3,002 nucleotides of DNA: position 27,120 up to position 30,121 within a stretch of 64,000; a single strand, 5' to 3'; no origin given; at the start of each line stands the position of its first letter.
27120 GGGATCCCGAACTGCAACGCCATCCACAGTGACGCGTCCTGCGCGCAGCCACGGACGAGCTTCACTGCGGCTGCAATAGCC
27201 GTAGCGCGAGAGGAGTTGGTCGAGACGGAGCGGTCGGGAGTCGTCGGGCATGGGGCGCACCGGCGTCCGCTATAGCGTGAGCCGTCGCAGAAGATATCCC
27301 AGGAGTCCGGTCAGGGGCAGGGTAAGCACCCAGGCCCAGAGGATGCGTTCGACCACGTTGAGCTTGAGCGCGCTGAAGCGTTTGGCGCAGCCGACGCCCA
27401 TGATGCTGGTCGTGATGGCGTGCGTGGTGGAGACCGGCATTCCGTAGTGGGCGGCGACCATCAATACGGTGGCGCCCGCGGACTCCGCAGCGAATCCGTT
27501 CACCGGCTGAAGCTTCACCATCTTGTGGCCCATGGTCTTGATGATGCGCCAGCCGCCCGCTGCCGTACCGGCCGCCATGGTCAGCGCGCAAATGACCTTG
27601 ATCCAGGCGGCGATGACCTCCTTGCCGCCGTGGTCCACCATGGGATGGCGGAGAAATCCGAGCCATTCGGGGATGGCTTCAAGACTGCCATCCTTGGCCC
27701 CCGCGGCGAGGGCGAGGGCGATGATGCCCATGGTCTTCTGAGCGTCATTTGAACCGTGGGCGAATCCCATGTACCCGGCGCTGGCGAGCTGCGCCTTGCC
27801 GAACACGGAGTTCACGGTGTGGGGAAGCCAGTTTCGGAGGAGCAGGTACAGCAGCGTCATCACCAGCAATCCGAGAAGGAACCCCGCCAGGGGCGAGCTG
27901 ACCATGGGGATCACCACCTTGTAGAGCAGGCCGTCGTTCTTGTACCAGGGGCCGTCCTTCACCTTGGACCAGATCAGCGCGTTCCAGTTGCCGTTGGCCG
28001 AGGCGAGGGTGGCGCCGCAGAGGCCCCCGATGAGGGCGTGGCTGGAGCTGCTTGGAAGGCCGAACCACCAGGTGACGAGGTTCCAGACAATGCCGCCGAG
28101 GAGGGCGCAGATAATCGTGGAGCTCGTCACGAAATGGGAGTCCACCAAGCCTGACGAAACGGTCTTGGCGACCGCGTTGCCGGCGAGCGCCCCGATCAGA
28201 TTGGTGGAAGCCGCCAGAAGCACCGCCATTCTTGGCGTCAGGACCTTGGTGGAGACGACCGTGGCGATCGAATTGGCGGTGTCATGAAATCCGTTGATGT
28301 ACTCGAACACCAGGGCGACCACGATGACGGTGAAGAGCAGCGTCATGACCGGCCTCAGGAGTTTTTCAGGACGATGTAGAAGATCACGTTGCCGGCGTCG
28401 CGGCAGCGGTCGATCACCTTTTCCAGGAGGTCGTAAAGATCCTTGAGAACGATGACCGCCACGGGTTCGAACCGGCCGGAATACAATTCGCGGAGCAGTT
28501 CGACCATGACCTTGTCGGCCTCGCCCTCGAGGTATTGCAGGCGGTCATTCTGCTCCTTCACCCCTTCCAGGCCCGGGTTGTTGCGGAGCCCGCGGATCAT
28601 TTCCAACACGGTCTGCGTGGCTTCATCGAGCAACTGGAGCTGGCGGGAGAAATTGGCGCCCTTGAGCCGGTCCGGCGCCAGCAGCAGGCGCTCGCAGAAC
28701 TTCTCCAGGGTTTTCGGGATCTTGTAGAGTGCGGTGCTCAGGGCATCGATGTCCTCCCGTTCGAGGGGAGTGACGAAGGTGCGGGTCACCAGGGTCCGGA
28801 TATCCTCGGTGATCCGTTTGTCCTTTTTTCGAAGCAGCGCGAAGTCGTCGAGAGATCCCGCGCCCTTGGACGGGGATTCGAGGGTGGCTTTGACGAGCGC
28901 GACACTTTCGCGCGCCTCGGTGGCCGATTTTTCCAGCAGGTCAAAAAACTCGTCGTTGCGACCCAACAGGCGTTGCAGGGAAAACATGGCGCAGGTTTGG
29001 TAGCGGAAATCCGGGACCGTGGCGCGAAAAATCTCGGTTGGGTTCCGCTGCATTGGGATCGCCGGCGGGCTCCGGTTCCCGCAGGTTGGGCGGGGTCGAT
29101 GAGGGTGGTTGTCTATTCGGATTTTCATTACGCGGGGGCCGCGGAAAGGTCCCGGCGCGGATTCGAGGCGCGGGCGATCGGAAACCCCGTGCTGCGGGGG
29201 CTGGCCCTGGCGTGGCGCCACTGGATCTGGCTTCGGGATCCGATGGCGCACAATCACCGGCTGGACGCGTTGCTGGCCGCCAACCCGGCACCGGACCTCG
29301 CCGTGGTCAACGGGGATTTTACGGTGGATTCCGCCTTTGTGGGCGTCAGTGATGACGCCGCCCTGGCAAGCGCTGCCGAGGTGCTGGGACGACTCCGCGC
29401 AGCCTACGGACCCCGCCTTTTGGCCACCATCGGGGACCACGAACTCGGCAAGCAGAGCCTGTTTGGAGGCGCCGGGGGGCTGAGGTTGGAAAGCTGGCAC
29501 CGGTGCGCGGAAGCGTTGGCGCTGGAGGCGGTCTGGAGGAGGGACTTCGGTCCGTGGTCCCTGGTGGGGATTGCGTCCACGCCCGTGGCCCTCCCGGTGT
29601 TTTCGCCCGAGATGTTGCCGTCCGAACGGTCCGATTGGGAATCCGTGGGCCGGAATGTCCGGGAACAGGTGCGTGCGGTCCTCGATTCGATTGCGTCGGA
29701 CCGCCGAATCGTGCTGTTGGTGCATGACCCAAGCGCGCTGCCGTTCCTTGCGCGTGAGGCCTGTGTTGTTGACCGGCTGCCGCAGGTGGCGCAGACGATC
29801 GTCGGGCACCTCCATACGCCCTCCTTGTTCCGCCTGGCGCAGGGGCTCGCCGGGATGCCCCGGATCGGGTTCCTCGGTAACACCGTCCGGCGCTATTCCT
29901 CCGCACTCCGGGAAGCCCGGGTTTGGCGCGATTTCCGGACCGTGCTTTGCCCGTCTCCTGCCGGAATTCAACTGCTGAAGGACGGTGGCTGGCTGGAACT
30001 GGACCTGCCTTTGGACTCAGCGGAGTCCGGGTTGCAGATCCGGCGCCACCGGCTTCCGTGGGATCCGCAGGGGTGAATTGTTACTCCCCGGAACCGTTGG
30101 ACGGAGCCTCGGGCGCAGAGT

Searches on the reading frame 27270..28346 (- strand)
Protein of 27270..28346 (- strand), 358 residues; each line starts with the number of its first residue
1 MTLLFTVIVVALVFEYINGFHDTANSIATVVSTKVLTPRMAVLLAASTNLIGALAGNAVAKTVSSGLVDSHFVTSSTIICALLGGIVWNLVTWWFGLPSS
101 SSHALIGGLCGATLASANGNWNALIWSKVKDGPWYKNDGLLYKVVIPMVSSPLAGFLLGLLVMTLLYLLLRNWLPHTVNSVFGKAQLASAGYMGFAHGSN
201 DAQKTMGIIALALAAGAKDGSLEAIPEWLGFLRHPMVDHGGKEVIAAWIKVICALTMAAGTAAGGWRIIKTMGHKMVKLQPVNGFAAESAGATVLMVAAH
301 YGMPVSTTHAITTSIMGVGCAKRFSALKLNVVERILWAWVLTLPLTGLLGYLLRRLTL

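Call 57: search_protein_families(library=pfam, proteins=[window:27270-28346:-], max_evalue=0.00001)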
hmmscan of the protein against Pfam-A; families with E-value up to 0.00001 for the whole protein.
window:27270-28346:- (358 aa): 1 family
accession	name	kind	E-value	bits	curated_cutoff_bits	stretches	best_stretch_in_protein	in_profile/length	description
PF01384.25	PHO4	-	9.1e-94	314.7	33.7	1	18-350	1-350/350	Phosphate transporter family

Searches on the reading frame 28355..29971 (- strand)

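Call 57: search_protein_families(library=pfam, proteins=[window:28355-29971:-], max_evalue=0.00001)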
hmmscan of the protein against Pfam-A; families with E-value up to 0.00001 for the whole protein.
window:28355-29971:- (538 aa): 1 family
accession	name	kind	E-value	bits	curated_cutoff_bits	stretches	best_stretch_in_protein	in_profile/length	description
PF01865.21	PhoU_div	-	1.8e-10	41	24.4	1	338-535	9-213/214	Protein of unknown function DUF47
